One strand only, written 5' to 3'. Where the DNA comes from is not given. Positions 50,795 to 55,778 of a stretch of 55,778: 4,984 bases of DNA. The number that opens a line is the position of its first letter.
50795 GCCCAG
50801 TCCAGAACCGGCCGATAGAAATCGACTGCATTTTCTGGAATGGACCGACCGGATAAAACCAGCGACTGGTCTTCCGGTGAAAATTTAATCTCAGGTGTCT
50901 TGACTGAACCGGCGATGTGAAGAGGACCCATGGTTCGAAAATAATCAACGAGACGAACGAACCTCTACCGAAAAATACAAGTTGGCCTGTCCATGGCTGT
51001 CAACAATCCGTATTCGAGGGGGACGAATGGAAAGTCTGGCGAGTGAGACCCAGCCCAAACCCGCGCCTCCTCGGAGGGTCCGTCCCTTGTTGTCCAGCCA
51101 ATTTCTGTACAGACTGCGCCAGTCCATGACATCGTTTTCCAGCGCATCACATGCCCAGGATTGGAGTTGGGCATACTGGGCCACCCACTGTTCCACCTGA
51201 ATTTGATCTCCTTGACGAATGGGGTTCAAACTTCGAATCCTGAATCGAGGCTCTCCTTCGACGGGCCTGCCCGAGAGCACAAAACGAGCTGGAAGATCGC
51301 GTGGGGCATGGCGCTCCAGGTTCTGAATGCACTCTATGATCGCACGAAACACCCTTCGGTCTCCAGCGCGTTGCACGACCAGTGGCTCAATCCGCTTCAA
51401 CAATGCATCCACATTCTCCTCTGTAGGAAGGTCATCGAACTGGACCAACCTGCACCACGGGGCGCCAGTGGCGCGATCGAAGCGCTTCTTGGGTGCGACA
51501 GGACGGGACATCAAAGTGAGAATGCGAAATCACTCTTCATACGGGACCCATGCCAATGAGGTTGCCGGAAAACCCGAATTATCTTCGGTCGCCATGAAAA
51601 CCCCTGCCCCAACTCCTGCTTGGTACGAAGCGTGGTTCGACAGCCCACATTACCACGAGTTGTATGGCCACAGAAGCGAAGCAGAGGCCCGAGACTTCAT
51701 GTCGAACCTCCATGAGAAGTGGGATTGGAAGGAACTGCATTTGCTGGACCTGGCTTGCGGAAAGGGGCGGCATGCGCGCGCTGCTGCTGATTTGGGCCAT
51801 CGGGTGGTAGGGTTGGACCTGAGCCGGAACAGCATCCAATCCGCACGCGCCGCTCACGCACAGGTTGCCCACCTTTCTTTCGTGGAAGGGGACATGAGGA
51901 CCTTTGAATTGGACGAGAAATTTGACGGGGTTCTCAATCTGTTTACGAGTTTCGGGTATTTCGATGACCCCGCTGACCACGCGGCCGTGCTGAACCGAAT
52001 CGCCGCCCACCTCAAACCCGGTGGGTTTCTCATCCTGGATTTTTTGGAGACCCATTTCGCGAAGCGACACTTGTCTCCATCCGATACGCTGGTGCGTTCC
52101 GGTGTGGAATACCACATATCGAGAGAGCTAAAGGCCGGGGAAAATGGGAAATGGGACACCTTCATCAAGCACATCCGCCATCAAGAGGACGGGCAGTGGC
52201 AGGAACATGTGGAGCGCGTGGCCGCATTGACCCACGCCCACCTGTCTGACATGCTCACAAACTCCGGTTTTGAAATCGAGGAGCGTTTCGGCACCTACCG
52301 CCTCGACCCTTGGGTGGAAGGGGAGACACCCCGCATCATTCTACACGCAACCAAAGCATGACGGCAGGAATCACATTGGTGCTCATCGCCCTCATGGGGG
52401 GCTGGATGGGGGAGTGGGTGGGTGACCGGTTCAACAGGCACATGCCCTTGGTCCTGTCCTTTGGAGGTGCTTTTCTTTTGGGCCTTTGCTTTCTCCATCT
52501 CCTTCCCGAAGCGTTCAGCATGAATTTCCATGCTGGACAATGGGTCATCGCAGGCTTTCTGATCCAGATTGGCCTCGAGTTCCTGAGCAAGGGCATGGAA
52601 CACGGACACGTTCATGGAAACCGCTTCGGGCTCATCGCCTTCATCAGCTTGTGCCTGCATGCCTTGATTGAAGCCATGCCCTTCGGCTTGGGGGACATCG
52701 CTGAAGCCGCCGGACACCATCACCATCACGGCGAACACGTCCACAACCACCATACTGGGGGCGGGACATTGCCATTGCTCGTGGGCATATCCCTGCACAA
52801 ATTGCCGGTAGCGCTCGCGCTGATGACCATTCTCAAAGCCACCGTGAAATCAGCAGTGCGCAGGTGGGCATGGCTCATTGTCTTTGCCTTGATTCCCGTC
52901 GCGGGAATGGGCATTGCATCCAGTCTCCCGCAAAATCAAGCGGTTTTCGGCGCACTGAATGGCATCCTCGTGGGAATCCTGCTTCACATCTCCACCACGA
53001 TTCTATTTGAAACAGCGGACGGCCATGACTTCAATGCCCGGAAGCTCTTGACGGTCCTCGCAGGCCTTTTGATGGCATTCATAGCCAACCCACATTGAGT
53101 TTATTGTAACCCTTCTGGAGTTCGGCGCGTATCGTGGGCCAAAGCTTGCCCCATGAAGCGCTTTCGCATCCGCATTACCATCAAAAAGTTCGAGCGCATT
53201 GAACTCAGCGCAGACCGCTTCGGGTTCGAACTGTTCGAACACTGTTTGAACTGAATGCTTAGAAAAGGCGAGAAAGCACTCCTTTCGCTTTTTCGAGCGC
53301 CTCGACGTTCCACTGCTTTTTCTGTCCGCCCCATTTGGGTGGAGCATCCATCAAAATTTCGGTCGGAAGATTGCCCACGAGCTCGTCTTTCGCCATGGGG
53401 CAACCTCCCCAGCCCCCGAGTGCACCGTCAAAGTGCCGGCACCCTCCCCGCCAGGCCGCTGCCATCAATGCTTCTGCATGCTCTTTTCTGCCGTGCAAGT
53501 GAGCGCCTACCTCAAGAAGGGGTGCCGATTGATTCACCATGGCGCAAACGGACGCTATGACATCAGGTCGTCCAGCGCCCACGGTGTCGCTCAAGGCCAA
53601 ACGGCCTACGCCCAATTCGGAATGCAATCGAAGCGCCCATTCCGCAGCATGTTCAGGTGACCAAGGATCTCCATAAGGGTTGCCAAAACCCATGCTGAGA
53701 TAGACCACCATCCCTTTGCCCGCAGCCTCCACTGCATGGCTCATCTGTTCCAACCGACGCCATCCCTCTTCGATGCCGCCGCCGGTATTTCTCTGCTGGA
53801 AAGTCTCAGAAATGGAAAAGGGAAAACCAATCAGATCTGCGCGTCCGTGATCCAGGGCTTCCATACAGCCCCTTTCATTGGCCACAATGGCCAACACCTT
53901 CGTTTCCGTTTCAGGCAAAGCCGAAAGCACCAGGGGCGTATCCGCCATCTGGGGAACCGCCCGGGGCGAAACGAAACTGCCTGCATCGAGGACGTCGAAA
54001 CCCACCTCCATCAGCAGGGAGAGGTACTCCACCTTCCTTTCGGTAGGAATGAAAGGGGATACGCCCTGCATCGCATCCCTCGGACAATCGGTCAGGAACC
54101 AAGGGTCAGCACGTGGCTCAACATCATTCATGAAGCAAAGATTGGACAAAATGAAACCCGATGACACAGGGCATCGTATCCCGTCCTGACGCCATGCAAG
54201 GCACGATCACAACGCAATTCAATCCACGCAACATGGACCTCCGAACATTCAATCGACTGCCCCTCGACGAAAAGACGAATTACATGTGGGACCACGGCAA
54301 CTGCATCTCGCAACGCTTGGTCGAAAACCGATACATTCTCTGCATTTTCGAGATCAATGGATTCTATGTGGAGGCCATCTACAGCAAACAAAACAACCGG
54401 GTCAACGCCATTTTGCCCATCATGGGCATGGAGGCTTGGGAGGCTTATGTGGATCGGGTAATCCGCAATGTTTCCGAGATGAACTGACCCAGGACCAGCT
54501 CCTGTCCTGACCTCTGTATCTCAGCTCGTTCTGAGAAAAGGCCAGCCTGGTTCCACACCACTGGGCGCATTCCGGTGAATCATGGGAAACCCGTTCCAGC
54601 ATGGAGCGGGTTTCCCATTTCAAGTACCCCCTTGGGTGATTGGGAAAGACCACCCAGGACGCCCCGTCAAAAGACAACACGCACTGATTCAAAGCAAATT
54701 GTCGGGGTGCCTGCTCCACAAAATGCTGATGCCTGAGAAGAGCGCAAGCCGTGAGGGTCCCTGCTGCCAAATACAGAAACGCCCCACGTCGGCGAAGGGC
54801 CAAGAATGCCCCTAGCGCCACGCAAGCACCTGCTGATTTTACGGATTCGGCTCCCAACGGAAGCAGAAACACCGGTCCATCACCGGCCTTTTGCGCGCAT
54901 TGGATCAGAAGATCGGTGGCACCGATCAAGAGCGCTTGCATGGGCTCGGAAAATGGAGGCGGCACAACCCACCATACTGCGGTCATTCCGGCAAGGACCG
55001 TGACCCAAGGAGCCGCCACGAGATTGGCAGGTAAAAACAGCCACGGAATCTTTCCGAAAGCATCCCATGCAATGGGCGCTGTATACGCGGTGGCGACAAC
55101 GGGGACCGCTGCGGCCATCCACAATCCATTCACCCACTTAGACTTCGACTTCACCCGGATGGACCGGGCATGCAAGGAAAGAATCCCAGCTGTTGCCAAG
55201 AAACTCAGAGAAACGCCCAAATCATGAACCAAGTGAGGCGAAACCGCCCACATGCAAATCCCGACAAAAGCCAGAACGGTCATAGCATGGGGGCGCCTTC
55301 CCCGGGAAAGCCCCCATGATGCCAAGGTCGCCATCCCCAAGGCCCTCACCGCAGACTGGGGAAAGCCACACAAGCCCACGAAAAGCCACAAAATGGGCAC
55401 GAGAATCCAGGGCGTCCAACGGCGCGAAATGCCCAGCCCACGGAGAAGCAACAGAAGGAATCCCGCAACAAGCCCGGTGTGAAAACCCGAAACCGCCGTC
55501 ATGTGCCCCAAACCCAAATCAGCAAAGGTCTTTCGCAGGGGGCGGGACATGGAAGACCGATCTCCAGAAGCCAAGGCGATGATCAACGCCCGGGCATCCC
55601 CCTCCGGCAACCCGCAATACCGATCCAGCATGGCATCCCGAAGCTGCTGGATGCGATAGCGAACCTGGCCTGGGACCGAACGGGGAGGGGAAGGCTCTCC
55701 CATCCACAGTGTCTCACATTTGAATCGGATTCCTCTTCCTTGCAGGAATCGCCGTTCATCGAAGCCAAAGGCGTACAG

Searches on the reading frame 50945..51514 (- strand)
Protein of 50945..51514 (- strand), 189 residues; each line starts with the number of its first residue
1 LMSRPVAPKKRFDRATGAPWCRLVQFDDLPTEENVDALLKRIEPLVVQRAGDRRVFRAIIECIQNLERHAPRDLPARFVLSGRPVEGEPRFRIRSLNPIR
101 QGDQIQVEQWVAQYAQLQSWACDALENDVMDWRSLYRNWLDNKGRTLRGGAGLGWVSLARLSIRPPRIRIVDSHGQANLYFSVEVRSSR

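Call 20: search_protein_families(library=pfam, proteins=[window:50945-51514:-], max_evalue=0.001)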
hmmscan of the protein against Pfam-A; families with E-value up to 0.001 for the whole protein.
window:50945-51514:- (189 aa): 1 family
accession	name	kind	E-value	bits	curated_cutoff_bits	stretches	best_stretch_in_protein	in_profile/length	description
PF19788.4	DUF6272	-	1.1e-07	32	26.6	1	50-172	10-126/134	Family of unknown function (DUF6272)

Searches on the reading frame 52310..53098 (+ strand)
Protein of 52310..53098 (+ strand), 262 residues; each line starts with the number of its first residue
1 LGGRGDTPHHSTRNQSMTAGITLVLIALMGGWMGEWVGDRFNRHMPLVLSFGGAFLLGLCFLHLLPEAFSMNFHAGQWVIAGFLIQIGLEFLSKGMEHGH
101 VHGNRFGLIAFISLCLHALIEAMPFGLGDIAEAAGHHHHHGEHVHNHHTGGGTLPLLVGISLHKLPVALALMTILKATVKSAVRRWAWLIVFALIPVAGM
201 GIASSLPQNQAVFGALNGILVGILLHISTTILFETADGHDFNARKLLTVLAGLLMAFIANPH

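Call 20: search_protein_families(library=pfam, proteins=[window:52310-53098:+], max_evalue=0.001)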
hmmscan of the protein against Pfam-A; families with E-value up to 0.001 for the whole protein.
window:52310-53098:+ (262 aa): 3 families
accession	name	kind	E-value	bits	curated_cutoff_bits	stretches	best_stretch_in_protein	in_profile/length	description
PF02535.28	Zip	-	1.8e-13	50.9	35.1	2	154-258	206-322/323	ZIP Zinc transporter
PF13396.11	PLDc_N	-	0.00054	20.3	23.3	0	168-200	4-34/42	Phospholipase_D-nuclease N-terminal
PF06961.18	DUF1294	-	0.00086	20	25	0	21-44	25-48/55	Protein of unknown function (DUF1294)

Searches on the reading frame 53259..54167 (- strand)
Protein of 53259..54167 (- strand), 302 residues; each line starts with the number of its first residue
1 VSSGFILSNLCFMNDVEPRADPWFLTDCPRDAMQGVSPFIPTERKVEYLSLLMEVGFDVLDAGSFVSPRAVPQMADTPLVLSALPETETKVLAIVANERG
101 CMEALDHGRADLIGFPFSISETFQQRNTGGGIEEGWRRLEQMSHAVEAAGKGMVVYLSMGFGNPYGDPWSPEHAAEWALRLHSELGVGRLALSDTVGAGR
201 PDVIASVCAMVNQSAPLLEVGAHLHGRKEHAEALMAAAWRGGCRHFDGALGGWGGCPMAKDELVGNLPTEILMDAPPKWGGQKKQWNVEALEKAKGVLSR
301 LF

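Call 20: search_protein_families(library=pfam, proteins=[window:53259-54167:-], max_evalue=0.001)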
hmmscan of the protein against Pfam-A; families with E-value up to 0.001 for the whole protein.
window:53259-54167:- (302 aa): 1 family
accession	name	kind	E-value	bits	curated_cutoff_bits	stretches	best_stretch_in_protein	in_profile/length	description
PF00682.25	HMGL-like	-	1.5e-14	54.4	29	1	29-273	9-236/260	HMGL-like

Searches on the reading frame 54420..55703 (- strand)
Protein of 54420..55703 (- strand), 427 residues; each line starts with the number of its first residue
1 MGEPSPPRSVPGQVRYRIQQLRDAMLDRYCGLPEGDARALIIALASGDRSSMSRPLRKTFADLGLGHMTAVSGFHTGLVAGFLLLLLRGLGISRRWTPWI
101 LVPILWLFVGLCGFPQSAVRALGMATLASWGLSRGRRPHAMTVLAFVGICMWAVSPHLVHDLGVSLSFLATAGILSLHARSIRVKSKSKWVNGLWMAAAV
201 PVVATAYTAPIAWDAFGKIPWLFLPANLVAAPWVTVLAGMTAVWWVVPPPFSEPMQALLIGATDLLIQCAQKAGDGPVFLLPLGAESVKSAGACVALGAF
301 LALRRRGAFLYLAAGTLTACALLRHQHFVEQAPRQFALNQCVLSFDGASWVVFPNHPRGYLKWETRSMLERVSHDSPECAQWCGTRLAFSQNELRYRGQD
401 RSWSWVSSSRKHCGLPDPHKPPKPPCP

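Call 20: search_protein_families(library=pfam, proteins=[window:54420-55703:-], max_evalue=0.001)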
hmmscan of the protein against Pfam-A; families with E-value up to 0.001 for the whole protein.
window:54420-55703:- (427 aa): 1 family
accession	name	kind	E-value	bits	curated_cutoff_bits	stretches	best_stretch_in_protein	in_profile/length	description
PF03772.21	Competence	-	4.4e-47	161.1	23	1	44-288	1-250/270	Competence protein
